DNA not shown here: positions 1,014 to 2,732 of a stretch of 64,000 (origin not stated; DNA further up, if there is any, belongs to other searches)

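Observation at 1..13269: Five paralogous cobalamin-binding radical SAM enzymes plus a SPASM radical SAM enzyme embedded in a glycan biosynthesis operon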

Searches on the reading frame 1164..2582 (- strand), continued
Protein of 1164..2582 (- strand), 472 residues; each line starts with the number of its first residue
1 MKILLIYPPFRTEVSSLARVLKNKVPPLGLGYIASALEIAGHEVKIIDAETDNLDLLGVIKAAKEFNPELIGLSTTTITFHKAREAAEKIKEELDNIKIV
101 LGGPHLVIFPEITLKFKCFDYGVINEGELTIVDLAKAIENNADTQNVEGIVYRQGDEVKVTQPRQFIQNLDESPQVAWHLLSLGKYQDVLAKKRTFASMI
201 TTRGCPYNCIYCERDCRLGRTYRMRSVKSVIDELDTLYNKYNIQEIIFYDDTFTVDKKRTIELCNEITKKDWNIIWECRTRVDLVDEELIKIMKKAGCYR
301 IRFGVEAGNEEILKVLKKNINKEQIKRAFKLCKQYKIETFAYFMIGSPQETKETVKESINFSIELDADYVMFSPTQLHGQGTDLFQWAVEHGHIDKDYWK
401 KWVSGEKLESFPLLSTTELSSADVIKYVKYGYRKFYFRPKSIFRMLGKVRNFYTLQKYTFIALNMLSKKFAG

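Call 21: find_related_loci(query=A1, collection=genome_contigs, flank=10000)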
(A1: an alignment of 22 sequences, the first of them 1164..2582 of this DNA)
Query A1 (472 aa) in genome_contigs; peptide patterns used: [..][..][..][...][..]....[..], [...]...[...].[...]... (x = any residue, [..] = any of these).
600 stretches matched a pattern (row limit reached: there are more); 584 encode a relative of the query (tblastn E <= 1e-3); the best 80 are kept; 80 distinct loci.
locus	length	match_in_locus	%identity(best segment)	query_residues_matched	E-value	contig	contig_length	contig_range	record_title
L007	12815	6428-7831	38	1-466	5e-112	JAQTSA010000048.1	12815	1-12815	MAG: Candidatus Omnitrophota bacterium isolate STB_176 NODE_12178_length_12815_cov_3.096469_Sandtown_B, whole genome sho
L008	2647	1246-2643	41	1-469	4e-116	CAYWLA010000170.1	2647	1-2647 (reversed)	MAG TPA_asm: uncultured Methanosarcinales archaeon isolate SRP178699_co1_467 genome assembly, contig: NODE_64866_length_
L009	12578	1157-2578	39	1-472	8e-108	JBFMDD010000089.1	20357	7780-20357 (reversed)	MAG: bacterium isolate MAG210 MAG210_89, whole genome shotgun sequence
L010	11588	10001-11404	40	1-466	9e-106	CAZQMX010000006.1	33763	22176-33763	MAG TPA_asm: uncultured Candidatus Saccharibacteria bacterium isolate SRP200020_co3_5 genome assembly, contig: NODE_1778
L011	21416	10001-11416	37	1-468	2e-105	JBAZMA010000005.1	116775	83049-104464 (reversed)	MAG: Candidatus Omnitrophota bacterium isolate SO_2017_LW4_3 scaffold_509_c1_LW137-91_2017, whole genome shotgun sequenc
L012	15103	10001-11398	37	1-466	6e-105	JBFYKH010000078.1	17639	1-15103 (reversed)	MAG: Candidatus Altiarchaeota archaeon isolate PPR_0001 k121_4040645, whole genome shotgun sequence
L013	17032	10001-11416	40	1-468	1e-116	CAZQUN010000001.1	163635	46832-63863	MAG TPA_asm: uncultured Candidatus Saccharibacteria bacterium isolate SRP167671_co2_124 genome assembly, contig: NODE_83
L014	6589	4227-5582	38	1-451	1e-103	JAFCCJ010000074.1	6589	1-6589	MAG: Candidatus Iainarchaeum archaeon isolate AB_3033_Bin_152 AB_3033_Bin_152_scaffold_54019, whole genome shotgun seque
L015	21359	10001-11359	39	1-451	2e-103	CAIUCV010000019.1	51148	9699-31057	MAG: Candidatus Yanofskybacteria bacterium isolate D14_bin-0819 genome assembly, contig: bin-0819:19/23, whole genome sh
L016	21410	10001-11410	37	1-469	5e-102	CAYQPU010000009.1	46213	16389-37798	MAG TPA_asm: uncultured Methanosarcinales archaeon isolate binchicken_co97_164 genome assembly, contig: NODE_3065_length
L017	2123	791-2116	38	1-439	2e-107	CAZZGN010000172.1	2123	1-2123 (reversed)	MAG TPA_asm: uncultured Methanosarcinales archaeon isolate SRP104257_co1_4 genome assembly, contig: NODE_72139_length_21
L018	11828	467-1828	39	2-455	8e-102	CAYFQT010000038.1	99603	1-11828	MAG TPA_asm: uncultured Candidatus Saccharibacteria bacterium isolate ERP108616_co1_127 genome assembly, contig: k119_13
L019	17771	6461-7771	37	25-468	2e-101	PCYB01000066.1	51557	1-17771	MAG: Candidatus Woesearchaeota archaeon CG10_big_fil_rev_8_21_14_0_10_36_11 CG10_8_21_14_0.10_scaffold_374_c, whole geno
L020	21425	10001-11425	38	1-466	3e-101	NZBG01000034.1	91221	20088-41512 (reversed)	MAG: Candidatus Woesearchaeota archaeon isolate ARS1419 MHASMcontig_191794, whole genome shotgun sequence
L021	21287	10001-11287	38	25-466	2e-100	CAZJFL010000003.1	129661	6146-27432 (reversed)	MAG TPA_asm: uncultured Planctomycetales bacterium isolate SRP178699_co1_171 genome assembly, contig: NODE_55_length_129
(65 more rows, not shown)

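Call 25: search_protein_families(library=ncbifam, proteins=[L001:15843-16877:+, L001:16924-17883:-, L001:12885-14303:+, L001:14306-15109:+, L001:15106-15867:+, L001:18016-20055:+], max_evalue=0.00001)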
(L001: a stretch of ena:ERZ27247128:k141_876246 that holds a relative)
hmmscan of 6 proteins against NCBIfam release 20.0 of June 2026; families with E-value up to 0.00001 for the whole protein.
L001:15843-16877:+ (344 aa): 15 families
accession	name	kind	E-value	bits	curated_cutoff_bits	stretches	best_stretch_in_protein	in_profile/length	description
TIGR03965.1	mycofact_glyco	equivalog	2.8e-27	95.7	280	1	9-228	71-298/467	mycofactocin biosynthesis glycosyltransferase MftF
NF041875.1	EPS_EpsD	equivalog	5.3e-23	81.9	370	1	15-234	2-231/325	exopolysaccharide biosynthesis glycosyltransferase EpsD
NF038302.1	EPS_HpsE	equivalog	4.7e-15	55.3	300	1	14-126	3-121/307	hormogonium polysaccharide biosynthesis glycosyltransferase HpsE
TIGR03937.1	PgaC_IcaA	equivalog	3.6e-14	52.5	422.3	1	6-270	39-308/407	poly-beta-1,6-N-acetyl-D-glucosamine synthase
TIGR03111.1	glyc2_xrt_Gpos1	hypoth_equivalog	1e-12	47.6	363.95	1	5-280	42-345/439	TIGR03111 family XrtG-associated glycosyltransferase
NF041394.1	GtaseAglG_Halo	equivalog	7.6e-11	41.8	440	1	27-228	18-236/304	glucosyl-dolichyl phosphate glucuronosyltransferase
TIGR03472.1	HpnI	equivalog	2.1e-10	40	310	1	10-257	39-290/373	bacteriohopanetetrol glucosamine biosynthesis glycosyltransferase HpnI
NF047683.1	TeichurnBiosyTuaG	equivalog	4.8e-10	39.5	400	1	9-122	3-117/252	teichuronic acid biosynthesis protein TuaG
TIGR04283.1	glyco_like_mftF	equivalog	2.9e-09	36.8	182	1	15-210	2-185/221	TIGR04283 family arsenosugar biosynthesis glycosyltransferase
TIGR03469.1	HpnB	hypoth_equivalog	1.8e-08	33.8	379.25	1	9-64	41-95/386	hopene-associated glycosyltransferase HpnB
NF007482.0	PRK10073.1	equivalog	4.1e-08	32.6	423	1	12-113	6-107/334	glycosyltransferase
NF053739.1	GlytfEpsEBac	equivalog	1.3e-07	30.9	450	1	12-120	1-111/265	glycosyltransferase EpsE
NF038299.1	EPS_HpsN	equivalog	1.3e-07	30.9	425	1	12-125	1-115/317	hormogonium polysaccharide biosynthesis glycosyltransferase HpsN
TIGR04195.1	S_glycosyl_SunS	equivalog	1.1e-06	27.8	350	1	11-112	56-154/421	SunS family peptide S-glycosyltransferase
NF045692.1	OglycostaseCruG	equivalog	2.2e-06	26.9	600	1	12-71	41-100/386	2'-O-glycosyltransferase CruG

L001:16924-17883:- (319 aa): 1 family
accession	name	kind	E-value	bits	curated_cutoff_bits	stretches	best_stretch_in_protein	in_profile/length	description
TIGR00374.1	TIGR00374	subfamily_domain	2.3e-21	76.5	43.2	1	16-308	4-307/323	flippase-like domain-containing protein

L001:12885-14303:+ (472 aa): 23 families
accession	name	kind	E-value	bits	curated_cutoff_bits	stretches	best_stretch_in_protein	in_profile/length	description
TIGR03471.1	HpnJ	equivalog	3.5e-108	362.5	577.6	1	2-455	2-460/472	hopanoid biosynthesis associated radical SAM protein HpnJ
TIGR04479.1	bcpD_PhpK_rSAM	subfamily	2.1e-32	112.2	600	1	185-392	225-429/504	PhpK family radical SAM P-methyltransferase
TIGR04072.2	rSAM_ladder_B12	equivalog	5e-28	97.9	360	1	32-375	18-352/443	lipid biosynthesis B12-binding/radical SAM protein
TIGR02026.1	BchE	equivalog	5.4e-25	88.2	481.35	1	25-420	16-415/497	magnesium-protoporphyrin IX monomethyl ester anaerobic oxidative cyclase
TIGR03975.1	rSAM_ocin_1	subfamily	5.8e-22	77.9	281.85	1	61-372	117-430/606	RiPP maturation radical SAM C-methyltransferase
NF050148.1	rSAM_ApyD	equivalog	1.6e-21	76.4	750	1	87-394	89-393/645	RiPP biosynthesis radical SAM protein ApyD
TIGR04014.1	B12_SAM_MJ_0865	equivalog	2.3e-21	76.1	360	2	294-390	258-354/434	methyl-coenzyme M reductase glutamine C-methyltransferase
TIGR04295.1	B12_rSAM_oligo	hypoth_equivalog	5.8e-21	74.7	400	1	32-314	25-303/422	TIGR04295 family B12-binding domain-containing radical SAM protein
NF038361.1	rSAM_Sden_1168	equivalog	1e-20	73.9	575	1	79-401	148-480/560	Sden_1168 family B12-binding radical SAM P-methyltransferase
TIGR04385.1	B12_rSAM_cofa1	equivalog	1.2e-19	70.9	450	1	102-371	101-363/438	B12 lower ligand biosynthesis radical SAM protein BzaD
TIGR04013.1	B12_SAM_MJ_1487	hypoth_equivalog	4.7e-19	68.5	251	2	305-372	266-333/382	TIGR04013 family B12-binding domain/radical SAM domain-containing protein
TIGR04190.1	B12_SAM_Ta0216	equivalog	1.9e-14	53.2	500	1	68-372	75-394/554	TIGR04190 family B12-binding domain/radical SAM domain protein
NF033712.0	B12_rSAM_KedN5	subfamily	4.8e-12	44.9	700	1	89-362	79-360/624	KedN5 family methylcobalamin-dependent radical SAM C-methyltransferase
NF045585.1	rSAM_slr0320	equivalog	6.5e-12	44.7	775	1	99-373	137-410/511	photosystem II high light acclimation radical SAM protein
NF040542.1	rSAM_RCCLKC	equivalog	1.6e-11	44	450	1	30-148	11-124/423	arsinothricin biosynthesis radical SAM protein ArsL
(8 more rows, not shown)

L001:14306-15109:+ (267 aa): 12 families
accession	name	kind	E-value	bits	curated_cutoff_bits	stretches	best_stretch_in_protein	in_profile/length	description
NF008686.0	PRK11705.1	equivalog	9e-12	44.7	400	1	76-177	168-266/383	cyclopropane fatty acyl phospholipid synthase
NF043040.1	corrin_prot_MT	hypoth_equivalog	2.4e-10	40.2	180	1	62-173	28-144/216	corrinoid protein-associated methyltransferase CpaM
NF053839.1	CPFASynBruc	equivalog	1.4e-08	34.1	600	1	75-177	174-277/410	cyclopropane fatty acid synthase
TIGR02072.1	BioC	equivalog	2.7e-08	33.9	184.95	1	71-211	29-175/244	malonyl-ACP O-methyltransferase BioC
NF045825.1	FAmtase_mtf2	equivalog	2.7e-08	33.4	400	1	77-179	60-160/248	fatty-acid O-methyltransferase Mtf2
TIGR01983.1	UbiG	equivalog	2.8e-08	33.3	102.95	1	72-176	46-151/228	bifunctional 2-polyprenyl-6-hydroxyphenol methylase/3-demethylubiquinol 3-O-methyltransferase UbiG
NF045823.1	PthPhpthDimycoMt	equivalog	2.2e-07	30.3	300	1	78-177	69-166/256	phthiotriol/phenolphthiotriol dimycocerosates methyltransferase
TIGR01934.1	MenG_MenH_UbiE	subfamily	8.2e-07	28.5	158.35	1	61-195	27-160/223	ubiquinone/menaquinone biosynthesis methyltransferase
TIGR02021.1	BchM-ChlM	equivalog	1.7e-06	27.6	158.9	1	73-168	52-147/218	magnesium protoporphyrin IX methyltransferase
NF041675.1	sarc_dimgly_tmase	equivalog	2.3e-06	27.7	550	1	62-179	54-171/278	sarcosine/dimethylglycine N-methyltransferase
NF045667.1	MTase_DVU1556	equivalog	3e-06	26.8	155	1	74-175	21-118/213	DVU_1556 family methyltransferase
NF041537.1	ArsM_AhpD_UU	exception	4.6e-06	25.7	510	1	77-175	78-179/345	arsenite methyltransferase/AhpD domain selenoprotein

L001:15106-15867:+ (253 aa): 14 families
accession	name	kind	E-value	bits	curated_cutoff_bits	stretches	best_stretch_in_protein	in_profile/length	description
TIGR01934.1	MenG_MenH_UbiE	subfamily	2.7e-09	36.7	158.35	1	61-142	63-146/223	ubiquinone/menaquinone biosynthesis methyltransferase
NF045667.1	MTase_DVU1556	equivalog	1e-08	34.9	155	1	35-139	12-121/213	DVU_1556 family methyltransferase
NF041537.1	ArsM_AhpD_UU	exception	1.5e-08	33.8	510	1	64-140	105-183/345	arsenite methyltransferase/AhpD domain selenoprotein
NF001244.0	PRK00216.1-5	equivalog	3.1e-08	33.2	216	1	62-143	75-159/236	bifunctional demethylmenaquinone methyltransferase/2-methoxy-6-polyprenyl-1,4-benzoquinol methylase UbiE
NF038099.1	AsSugarArsM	exception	8.6e-08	31.7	400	1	86-140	121-174/321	arsenosugar biosynthesis arsenite methyltransferase ArsM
TIGR02072.1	BioC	equivalog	1.2e-07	31.8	184.95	1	63-136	61-131/244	malonyl-ACP O-methyltransferase BioC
NF041536.1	ArsM_DUF2284_UU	exception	2.2e-07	29.6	575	1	84-140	130-183/459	arsenite methyltransferase/DUF2284 domain selenoprotein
NF008823.0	PRK11873.1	subfamily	1.8e-06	27.6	263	1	66-139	108-183/272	arsenite methyltransferase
NF047649.1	MTase_UXPK_star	exception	1.9e-06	27.1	460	1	87-140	134-184/283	methyltransferase/UXPK-star double selenoprotein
NF045823.1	PthPhpthDimycoMt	equivalog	2.1e-06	27.1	300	1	66-139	96-168/256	phthiotriol/phenolphthiotriol dimycocerosates methyltransferase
NF004452.0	PRK05785.1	equivalog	2.4e-06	27.2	207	1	3-128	12-136/228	hypothetical protein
NF001241.0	PRK00216.1-2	equivalog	2.9e-06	27.1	327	1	29-139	35-149/231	demethylmenaquinone methyltransferase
NF052510.1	methyltran_MpqE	exception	7.1e-06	25.6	335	0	53-137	71-151/234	methyl-plastoquinone biosynthesis methyltransferase MpqE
NF045825.1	FAmtase_mtf2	equivalog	9.9e-06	25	400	0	66-139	88-160/248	fatty-acid O-methyltransferase Mtf2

L001:18016-20055:+ (679 aa): 1 family
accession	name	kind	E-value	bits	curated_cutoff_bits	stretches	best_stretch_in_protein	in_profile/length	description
NF047510.1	LIC_10190_fam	subfamily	1.4e-06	27.3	100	1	127-289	154-313/424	LIC_10190 family membrane protein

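Call 39: search_protein_families(library=ncbifam, alignment_id=A2, max_evalue=1e-10)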
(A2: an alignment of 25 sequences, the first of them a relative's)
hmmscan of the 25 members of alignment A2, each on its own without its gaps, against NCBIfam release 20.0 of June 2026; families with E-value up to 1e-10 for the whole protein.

A. member 1, L002:9129-10001:+ (291 aa): 10 families
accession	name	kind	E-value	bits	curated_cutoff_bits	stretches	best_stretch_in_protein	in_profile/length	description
NF047588.1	GlcsyltransPgfSStrep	equivalog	7.1e-23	81.3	500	1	4-253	3-253/308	glycosyltransferase PgfS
TIGR04182.1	glyco_TIGR04182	equivalog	3.4e-21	75.9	325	1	5-286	3-291/293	S-layer glycoprotein N-glycosyltransferase AglJ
NF007986.1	PRK10714.1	equivalog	7.6e-21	74.4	529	1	2-271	6-280/316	undecaprenyl-phosphate 4-deoxy-4-formamido-L-arabinose transferase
NF058614.1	PPMAGASynPpgS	equivalog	5.5e-18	65.2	370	1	6-198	4-200/226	polyprenyl-phospho-N-acetylgalactosaminyl synthase PpgS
TIGR04283.1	glyco_like_mftF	equivalog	1.2e-15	57.7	182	1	4-105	1-96/221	TIGR04283 family arsenosugar biosynthesis glycosyltransferase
TIGR03937.1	PgaC_IcaA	equivalog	4.3e-14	52.3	422.3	1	2-108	45-155/407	poly-beta-1,6-N-acetyl-D-glucosamine synthase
NF041391.1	DPhHxTase_Halo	equivalog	1.6e-13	50.1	375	1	10-171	3-162/213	dolichyl-phosphate hexose transferase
NF007482.0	PRK10073.1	equivalog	2e-12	46.8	423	1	2-108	6-112/334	glycosyltransferase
NF047683.1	TeichurnBiosyTuaG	equivalog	4.9e-12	46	400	1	3-108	7-113/252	teichuronic acid biosynthesis protein TuaG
NF041875.1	EPS_EpsD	equivalog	1.4e-11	44.4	370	1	4-104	1-102/325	exopolysaccharide biosynthesis glycosyltransferase EpsD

B. families by the number of members that match (of 25 scanned): 17 families
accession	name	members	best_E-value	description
NF007986.1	PRK10714.1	25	3.9e-60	undecaprenyl-phosphate 4-deoxy-4-formamido-L-arabinose transferase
TIGR04182.1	glyco_TIGR04182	25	2.6e-54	S-layer glycoprotein N-glycosyltransferase AglJ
NF058614.1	PPMAGASynPpgS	25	2.8e-38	polyprenyl-phospho-N-acetylgalactosaminyl synthase PpgS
NF041391.1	DPhHxTase_Halo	24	3.7e-31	dolichyl-phosphate hexose transferase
NF047588.1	GlcsyltransPgfSStrep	23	1.3e-52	glycosyltransferase PgfS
TIGR03937.1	PgaC_IcaA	17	2.5e-19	poly-beta-1,6-N-acetyl-D-glucosamine synthase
TIGR04283.1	glyco_like_mftF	14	1.3e-17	TIGR04283 family arsenosugar biosynthesis glycosyltransferase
NF010496.0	PRK13915.1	13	4.7e-18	glucosyl-3-phosphoglycerate synthase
NF041875.1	EPS_EpsD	10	6.8e-14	exopolysaccharide biosynthesis glycosyltransferase EpsD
NF007482.0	PRK10073.1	8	3.1e-15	glycosyltransferase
TIGR03965.1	mycofact_glyco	6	5.1e-15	mycofactocin biosynthesis glycosyltransferase MftF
NF047683.1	TeichurnBiosyTuaG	4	4e-12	teichuronic acid biosynthesis protein TuaG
NF038302.1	EPS_HpsE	1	3.6e-12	hormogonium polysaccharide biosynthesis glycosyltransferase HpsE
TIGR03469.1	HpnB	1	1.6e-11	hopene-associated glycosyltransferase HpnB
NF050050.1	ProtGlycPglI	1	2e-11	GalNAc(5)-diNAcBac-PP-undecaprenol beta-1,3-glucosyltransferase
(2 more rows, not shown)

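Call 43: predict_structure(alignment_id=A1)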
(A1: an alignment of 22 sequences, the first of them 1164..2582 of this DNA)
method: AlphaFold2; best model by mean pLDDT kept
length: 472 residues; sequences in the alignment: 22
mean_pLDDT: 90.5   pTM: 0.89
mean pLDDT of the five models: 90.5, 90.2, 89.6, 89.0, 88.3
residues with pLDDT >= 90: 341; 70-90: 107; 50-70: 22; < 50: 2
segments of 3 or more residues with pLDDT < 50: none
pLDDT, mean of each block of 10 residues (from residue 1): 91 56 79 97 95 91 96 91 93 93 90 94 93 96 93 92 91 94 87 91 85 63 92 97 94 92 98 95 95 98 95 91 97 97 94 97 95 87 91 95 91 92 93 92 85 80 72 54
secondary structure, 60 per line:
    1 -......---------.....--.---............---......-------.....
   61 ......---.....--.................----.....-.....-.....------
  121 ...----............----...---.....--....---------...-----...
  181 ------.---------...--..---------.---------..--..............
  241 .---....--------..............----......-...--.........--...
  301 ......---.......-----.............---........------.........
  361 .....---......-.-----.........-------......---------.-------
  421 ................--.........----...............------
elements in order: E2-7 H17-21 H28-39 E43-48 H56-66 E70-74 H77-93 E98-102 H104-108 H110-114 E121-123 H128-139 E150-154 E157-160 E197-199 H227-241 E245-248 H257-270 E275-280 H287-295 E298-306 H310-316 H322-334 E338-345 H352-365 E369-374 H383-390 H398-403 H421-436 H439-447 H452-466
